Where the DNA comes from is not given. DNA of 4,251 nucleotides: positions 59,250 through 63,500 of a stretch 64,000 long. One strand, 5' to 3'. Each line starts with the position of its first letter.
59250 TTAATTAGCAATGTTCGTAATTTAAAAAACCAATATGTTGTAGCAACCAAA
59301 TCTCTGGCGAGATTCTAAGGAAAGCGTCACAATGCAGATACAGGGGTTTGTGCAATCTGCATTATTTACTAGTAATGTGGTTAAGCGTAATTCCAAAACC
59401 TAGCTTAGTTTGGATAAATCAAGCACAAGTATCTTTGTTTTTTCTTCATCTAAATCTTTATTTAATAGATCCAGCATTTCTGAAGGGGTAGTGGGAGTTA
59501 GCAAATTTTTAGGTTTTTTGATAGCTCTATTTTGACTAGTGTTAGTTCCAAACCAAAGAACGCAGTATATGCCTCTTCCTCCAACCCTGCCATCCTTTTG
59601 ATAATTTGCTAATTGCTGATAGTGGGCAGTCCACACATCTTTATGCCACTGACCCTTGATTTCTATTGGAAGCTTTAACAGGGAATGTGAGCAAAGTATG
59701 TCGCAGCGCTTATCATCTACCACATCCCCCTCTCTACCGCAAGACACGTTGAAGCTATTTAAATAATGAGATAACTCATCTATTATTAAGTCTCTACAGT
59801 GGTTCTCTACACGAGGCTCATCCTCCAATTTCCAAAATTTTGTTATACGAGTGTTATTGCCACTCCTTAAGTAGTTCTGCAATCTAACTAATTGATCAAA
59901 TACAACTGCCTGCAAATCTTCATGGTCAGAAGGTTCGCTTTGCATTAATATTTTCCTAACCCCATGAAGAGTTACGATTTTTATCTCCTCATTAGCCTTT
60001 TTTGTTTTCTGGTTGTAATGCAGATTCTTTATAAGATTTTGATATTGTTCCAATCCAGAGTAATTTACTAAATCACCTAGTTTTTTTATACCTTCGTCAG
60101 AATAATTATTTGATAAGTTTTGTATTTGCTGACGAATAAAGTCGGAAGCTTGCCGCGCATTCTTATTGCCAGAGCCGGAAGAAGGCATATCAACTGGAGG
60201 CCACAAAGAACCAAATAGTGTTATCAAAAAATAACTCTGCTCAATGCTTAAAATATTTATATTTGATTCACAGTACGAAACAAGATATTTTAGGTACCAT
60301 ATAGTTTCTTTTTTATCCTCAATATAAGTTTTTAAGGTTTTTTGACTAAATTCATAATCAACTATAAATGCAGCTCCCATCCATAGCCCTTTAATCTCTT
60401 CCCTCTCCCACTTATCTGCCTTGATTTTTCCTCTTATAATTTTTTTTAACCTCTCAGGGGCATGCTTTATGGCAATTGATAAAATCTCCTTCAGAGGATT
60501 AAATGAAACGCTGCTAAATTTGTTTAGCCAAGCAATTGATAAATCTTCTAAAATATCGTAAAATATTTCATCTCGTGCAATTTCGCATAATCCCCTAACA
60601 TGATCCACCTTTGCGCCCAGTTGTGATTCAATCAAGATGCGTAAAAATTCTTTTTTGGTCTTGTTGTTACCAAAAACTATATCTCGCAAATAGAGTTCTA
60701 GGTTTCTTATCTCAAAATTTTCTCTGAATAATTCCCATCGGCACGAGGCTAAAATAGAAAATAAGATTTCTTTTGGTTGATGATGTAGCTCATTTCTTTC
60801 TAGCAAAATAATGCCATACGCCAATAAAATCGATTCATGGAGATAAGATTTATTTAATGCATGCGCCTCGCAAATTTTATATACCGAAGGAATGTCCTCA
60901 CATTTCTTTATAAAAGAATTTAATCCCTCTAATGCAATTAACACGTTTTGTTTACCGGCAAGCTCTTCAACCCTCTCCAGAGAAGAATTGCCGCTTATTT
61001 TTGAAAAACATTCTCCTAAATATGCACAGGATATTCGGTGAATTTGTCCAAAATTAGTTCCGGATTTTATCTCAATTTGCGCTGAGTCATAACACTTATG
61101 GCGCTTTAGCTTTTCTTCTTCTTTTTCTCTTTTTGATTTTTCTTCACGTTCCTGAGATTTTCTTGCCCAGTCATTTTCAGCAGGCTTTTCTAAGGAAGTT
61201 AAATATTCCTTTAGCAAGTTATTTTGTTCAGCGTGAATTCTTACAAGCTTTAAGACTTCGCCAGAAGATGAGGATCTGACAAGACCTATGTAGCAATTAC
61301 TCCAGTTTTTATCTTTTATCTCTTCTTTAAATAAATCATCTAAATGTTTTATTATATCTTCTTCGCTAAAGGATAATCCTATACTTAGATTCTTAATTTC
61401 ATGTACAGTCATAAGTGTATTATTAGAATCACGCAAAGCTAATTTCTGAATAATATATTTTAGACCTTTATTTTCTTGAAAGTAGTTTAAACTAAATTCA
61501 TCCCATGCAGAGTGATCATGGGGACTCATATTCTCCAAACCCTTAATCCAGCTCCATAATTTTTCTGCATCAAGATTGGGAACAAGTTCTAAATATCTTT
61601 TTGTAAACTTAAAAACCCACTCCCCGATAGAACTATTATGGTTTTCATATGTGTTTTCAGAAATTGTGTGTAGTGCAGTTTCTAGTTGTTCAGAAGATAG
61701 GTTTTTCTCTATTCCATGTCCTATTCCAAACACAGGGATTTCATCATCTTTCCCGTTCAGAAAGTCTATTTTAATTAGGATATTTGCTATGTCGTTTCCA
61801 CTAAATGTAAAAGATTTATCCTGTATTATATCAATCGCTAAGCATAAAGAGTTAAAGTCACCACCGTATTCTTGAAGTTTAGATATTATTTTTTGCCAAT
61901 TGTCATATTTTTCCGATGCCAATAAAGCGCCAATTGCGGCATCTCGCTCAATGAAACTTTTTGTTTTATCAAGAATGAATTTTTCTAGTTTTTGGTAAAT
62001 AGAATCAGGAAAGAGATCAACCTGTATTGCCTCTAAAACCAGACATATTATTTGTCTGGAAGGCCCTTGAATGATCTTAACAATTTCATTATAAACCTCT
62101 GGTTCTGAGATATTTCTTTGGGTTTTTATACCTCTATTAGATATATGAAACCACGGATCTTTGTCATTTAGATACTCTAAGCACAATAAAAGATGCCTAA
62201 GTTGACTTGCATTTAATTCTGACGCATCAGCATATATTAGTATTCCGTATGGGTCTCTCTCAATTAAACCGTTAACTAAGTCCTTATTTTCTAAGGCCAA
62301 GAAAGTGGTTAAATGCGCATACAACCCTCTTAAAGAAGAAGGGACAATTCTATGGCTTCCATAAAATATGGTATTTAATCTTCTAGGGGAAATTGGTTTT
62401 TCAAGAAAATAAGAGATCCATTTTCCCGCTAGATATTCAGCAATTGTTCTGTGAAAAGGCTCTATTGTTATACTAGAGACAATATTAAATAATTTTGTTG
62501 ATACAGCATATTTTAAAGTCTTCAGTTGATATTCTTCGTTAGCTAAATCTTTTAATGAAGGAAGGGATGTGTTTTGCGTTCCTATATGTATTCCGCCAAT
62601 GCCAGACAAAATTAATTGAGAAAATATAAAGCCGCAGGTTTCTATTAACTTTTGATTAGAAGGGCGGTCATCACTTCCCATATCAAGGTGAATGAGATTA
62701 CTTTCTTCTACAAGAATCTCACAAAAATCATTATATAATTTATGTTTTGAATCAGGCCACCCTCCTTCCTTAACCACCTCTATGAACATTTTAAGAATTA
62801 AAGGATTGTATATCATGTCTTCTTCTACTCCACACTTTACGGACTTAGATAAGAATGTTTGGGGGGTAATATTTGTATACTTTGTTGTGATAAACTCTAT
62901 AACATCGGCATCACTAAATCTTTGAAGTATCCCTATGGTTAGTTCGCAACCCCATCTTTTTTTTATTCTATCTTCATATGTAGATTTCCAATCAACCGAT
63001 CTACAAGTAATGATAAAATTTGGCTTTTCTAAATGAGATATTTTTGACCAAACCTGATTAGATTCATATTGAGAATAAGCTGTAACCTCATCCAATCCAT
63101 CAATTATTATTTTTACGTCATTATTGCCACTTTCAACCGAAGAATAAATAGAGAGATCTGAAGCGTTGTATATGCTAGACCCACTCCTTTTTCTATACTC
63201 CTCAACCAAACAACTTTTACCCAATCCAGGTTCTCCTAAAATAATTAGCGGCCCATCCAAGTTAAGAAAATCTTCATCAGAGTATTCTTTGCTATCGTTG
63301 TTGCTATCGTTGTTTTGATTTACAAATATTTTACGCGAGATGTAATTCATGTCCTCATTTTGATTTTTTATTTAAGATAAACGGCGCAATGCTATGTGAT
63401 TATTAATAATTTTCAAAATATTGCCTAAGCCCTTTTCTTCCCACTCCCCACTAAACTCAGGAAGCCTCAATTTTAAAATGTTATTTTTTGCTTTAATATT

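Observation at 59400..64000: RhuM gene followed by a giant NACHT/STAND-like NTPase with a C-terminal PD-(D/E)xK-like module: candidate undescribed single-gene defence system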

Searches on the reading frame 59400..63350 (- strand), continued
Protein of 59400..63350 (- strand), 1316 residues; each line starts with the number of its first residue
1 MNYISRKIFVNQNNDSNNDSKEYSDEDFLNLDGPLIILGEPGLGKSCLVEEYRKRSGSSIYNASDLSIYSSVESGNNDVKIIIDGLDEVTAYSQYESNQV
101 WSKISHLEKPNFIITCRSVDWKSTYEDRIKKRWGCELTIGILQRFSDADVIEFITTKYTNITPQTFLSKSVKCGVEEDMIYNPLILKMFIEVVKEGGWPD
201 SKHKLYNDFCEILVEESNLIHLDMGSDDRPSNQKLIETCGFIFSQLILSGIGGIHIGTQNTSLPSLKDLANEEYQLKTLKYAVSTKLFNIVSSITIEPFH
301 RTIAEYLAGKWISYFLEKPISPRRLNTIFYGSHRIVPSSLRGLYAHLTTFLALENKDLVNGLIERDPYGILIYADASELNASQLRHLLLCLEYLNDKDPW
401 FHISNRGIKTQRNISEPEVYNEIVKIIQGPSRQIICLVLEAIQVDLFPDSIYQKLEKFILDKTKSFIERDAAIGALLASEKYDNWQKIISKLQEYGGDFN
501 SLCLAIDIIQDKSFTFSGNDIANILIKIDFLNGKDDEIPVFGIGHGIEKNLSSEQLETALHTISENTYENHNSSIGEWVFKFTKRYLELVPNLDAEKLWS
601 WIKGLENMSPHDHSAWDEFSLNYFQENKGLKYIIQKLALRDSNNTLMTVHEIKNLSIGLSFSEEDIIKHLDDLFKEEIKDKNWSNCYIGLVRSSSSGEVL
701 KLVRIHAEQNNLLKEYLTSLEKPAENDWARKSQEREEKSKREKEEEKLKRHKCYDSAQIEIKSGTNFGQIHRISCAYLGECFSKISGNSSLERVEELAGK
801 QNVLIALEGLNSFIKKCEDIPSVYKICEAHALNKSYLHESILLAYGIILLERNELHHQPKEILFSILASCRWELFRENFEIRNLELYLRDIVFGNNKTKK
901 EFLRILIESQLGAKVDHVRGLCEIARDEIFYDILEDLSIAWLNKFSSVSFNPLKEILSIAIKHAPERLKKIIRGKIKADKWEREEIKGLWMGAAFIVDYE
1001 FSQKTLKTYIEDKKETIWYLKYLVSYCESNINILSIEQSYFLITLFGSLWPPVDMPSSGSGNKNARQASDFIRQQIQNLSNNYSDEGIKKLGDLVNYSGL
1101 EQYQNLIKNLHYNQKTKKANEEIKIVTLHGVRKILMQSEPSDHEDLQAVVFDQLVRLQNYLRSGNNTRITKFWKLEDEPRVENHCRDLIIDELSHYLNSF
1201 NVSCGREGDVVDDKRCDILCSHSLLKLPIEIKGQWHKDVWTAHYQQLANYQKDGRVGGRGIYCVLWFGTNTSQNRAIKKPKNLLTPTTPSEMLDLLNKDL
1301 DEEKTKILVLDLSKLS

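Call 88: find_related_loci(query=window:59400-63350:-, collection=metagenome_contigs, flank=10000)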
Query window:59400-63350:- (1316 aa) in metagenome_contigs; peptide patterns used: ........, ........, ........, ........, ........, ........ (x = any residue, [..] = any of these).
34 stretches matched a pattern; 13 encode a relative of the query (tblastn E <= 1e-3); 13 distinct loci.
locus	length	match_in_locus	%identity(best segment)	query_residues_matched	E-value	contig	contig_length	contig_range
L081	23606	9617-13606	28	1-1316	6e-149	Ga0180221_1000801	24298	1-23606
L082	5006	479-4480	25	15-1313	1e-103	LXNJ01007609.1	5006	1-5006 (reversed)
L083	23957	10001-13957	24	34-1314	5e-98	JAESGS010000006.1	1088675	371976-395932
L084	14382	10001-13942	25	3-1296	5e-97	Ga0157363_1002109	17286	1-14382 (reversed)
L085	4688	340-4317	24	3-1308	2e-94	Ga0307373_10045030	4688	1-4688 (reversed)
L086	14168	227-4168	24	34-1314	3e-91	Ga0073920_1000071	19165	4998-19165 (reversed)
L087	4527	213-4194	24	3-1308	3e-88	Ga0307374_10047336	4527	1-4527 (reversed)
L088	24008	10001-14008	27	1-1314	6e-111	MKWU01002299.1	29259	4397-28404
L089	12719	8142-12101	24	2-1313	1e-55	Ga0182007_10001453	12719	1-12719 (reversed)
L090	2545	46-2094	25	649-1314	7e-51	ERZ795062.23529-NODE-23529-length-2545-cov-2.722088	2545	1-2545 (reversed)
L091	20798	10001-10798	35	1050-1313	1e-41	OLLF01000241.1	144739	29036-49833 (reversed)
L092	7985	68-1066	27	990-1314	3e-29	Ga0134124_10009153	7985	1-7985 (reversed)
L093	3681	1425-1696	61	1215-1304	3e-12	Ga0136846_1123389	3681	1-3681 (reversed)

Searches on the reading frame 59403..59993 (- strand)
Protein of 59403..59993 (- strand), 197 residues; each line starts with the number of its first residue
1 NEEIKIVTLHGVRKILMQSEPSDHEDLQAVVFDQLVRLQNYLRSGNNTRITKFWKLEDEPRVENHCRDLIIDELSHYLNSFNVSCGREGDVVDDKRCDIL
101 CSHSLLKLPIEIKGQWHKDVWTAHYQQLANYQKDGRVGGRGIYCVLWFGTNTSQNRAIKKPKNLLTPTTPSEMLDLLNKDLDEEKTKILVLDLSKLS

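Call 42: predict_structure(alignment_id=A2)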
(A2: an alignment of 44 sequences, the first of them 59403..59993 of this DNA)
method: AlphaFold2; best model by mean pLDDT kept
length: 197 residues; sequences in the alignment: 44
mean_pLDDT: 87.8   pTM: 0.85
mean pLDDT of the five models: 87.8, 87.5, 86.4, 86.2, 86.2
residues with pLDDT >= 90: 131; 70-90: 43; 50-70: 20; < 50: 3
segments of 3 or more residues with pLDDT < 50: 1-3
pLDDT, mean of each block of 10 residues (from residue 1): 59 69 95 97 89 92 96 95 85 80 95 95 89 88 96 74 90 94 88 91
secondary structure, 60 per line:
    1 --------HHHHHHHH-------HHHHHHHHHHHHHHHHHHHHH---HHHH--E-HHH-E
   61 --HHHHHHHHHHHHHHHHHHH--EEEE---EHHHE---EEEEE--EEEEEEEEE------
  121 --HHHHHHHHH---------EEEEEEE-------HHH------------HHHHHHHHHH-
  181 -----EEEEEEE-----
elements in order: H9-16 H24-44 H48-51 H63-81 E84-87 E99-103 E106-114 H123-131 E141-147 H170-179 E186-192

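Call 44: search_protein_families(library=pfam, proteins=[window:59403-59993:-], max_evalue=0.1)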
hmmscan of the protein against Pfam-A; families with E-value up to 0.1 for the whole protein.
window:59403-59993:- (197 aa): 1 family
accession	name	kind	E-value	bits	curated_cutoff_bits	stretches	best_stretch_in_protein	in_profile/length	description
PF04313.20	HSDR_N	-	0.0077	16.5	25.1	1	36-161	75-193/198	Type I restriction enzyme R protein N terminus (HSDR_N)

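Call 46: fold_search(model_id=the predicted structure, library=pdb)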
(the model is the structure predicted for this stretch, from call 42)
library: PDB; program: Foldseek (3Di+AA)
matches with E <= 10: 862; with E <= 0.001: 0
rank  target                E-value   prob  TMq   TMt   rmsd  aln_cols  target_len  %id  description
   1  4dav_A                5.1e-03  0.96  0.36  0.32   8.1       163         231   15  The structure of Pyrococcus Furiosus SfsA in complex with DNA (released 2014-10-01)
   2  8iby_C                1.2e-02  0.54  0.24  0.09  10.4       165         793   10  Structure of R2 with 5'ORF (released 2023-09-20)
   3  2wcw_A                1.5e-02  0.93  0.25  0.37   4.7        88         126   18  1.6A resolution structure of Archaeoglobus fulgidus Hjc, a Holliday junction resolvase from an archaeal hyperthermophi (released 2009-03-24)
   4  2wcw_B                1.8e-02  0.95  0.26  0.38   4.6        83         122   19  1.6A resolution structure of Archaeoglobus fulgidus Hjc, a Holliday junction resolvase from an archaeal hyperthermophi (released 2009-03-24)
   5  2wcw_C                1.8e-02  0.90  0.25  0.38   5.2        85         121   21  1.6A resolution structure of Archaeoglobus fulgidus Hjc, a Holliday junction resolvase from an archaeal hyperthermophi (released 2009-03-24)
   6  1wtd_B                2.0e-02  0.21  0.23  0.18  14.9       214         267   10  Crystal structure of type II restrcition endonuclease, EcoO109I DNA-free form (released 2004-12-14)
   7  8q44_A                2.1e-02  0.54  0.34  0.18  18.8       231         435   11  Crystal structure of cA4-bound Can2 (E364R) in complex with oligo-T DNA (released 2023-11-22)
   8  8gh6_A                2.3e-02  0.63  0.27  0.08  11.6       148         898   11  Bombyx mori R2 retrotransposon initiating target-primed reverse transcription (released 2023-04-05)
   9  2wcz_A                2.4e-02  0.93  0.26  0.39   4.7        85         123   19  1.6A resolution structure of Archaeoglobus fulgidus Hjc, a Holliday junction resolvase from an archaeal hyperthermophi (released 2009-03-24)
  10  8q3z_A                2.6e-02  0.96  0.40  0.20   4.1       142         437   10  Crystal structure of cA4-bound Can2 from Thermoanaerobacter brockii (released 2023-11-22)
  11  2wiw_A                2.6e-02  0.91  0.26  0.39   4.4        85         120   20  Crystal structures of Holliday junction resolvases from Archaeoglobus fulgidus bound to DNA substrate (released 2009-05-26)
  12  2wcz_B                2.6e-02  0.89  0.25  0.40   4.7        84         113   20  1.6A resolution structure of Archaeoglobus fulgidus Hjc, a Holliday junction resolvase from an archaeal hyperthermophi (released 2009-03-24)
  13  2wiz_A                2.8e-02  0.89  0.26  0.38   4.8        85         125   21  Crystal structures of Holliday junction resolvases from Archaeoglobus fulgidus bound to DNA substrate (released 2009-05-26)
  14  6p4o_D                2.8e-02  0.80  0.28  0.14   5.8       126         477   14  Complex of XPB helicase with Bax1 endonuclease from Sulfurisphaera tokodaii at 3.15 Angstroms resolution (released 2020-06-03)
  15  2wcw_D                2.9e-02  0.91  0.26  0.38   4.8        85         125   19  1.6A resolution structure of Archaeoglobus fulgidus Hjc, a Holliday junction resolvase from an archaeal hyperthermophi (released 2009-03-24)
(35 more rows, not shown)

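Call 53: search_solved_structures(query=A4, max_evalue=10, show_alignments=3)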
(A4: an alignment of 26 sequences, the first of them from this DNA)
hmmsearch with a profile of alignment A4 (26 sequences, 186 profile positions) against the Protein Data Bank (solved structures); distinct sequences matched with E-value up to 10: 1.
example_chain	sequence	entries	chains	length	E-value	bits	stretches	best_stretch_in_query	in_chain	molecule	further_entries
9no6_A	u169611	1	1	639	0.23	14.5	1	23-63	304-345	Terpinolene synthase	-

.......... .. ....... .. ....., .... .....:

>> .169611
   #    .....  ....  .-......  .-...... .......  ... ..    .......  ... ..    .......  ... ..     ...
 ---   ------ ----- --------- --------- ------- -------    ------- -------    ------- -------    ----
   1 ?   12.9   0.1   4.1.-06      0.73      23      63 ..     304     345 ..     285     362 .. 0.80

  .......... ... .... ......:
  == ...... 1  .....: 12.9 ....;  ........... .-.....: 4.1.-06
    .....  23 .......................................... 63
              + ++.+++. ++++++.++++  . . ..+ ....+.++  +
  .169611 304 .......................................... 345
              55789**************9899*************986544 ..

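Call 75: search_protein_families(library=pfam, alignment_id=A4, max_evalue=0.1)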
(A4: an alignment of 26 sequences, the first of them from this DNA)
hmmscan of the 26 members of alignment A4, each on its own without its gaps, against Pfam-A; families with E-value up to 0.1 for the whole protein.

A. member 1, seq(182 aa): 1 family
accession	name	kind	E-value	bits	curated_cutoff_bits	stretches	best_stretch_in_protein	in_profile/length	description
PF04313.20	HSDR_N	-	0.0074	16.6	25.1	1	22-146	76-193/198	Type I restriction enzyme R protein N terminus (HSDR_N)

B. families by the number of members that match (of 26 scanned): 3 families
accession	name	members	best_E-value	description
PF04313.20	HSDR_N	2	0.0074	Type I restriction enzyme R protein N terminus (HSDR_N)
PF08011.17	PDDEXK_9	1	0.022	PD-(D/E)XK nuclease superfamily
PF15650.12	Tox-REase-9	1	0.034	Restriction endonuclease fold toxin 9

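Call 97: search_protein_representatives(protein=window:59403-59948:-)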
Query: 182 residues. Proteins with E-value up to 0.001 (for the whole library): 1574; up to 1e-10: 1162; up to 1e-30: 16. The best 150 are listed.
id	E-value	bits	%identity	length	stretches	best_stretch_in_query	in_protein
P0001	1.8e-119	412.3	100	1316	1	1-182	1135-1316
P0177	6.9e-38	146.4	44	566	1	1-180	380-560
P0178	3.2e-36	141.0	43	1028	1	2-180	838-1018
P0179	8.1e-36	139.6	43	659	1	1-181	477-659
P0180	9.9e-36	139.4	44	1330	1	4-181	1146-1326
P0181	2.8e-35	137.9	44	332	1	1-180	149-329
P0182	3.6e-35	137.5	46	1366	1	2-180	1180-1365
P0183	6.1e-35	136.8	43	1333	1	1-179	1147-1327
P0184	3.0e-33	131.2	45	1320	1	1-180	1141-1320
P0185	3.6e-33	131.0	44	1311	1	1-181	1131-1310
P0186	2.2e-32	128.5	44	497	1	2-180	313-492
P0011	2.2e-32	128.5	44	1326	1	2-180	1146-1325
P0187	1.6e-31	125.6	42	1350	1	4-179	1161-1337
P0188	1.7e-31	125.6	42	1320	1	3-180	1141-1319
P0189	2.6e-31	124.9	43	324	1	2-180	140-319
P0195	6.8e-29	117.1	39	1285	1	3-180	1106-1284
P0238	1.8e-24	102.7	37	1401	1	1-179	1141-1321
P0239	2.0e-24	102.5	39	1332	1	3-168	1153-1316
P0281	1.9e-22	96.0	38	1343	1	6-173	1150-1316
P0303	7.0e-22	94.2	36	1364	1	5-179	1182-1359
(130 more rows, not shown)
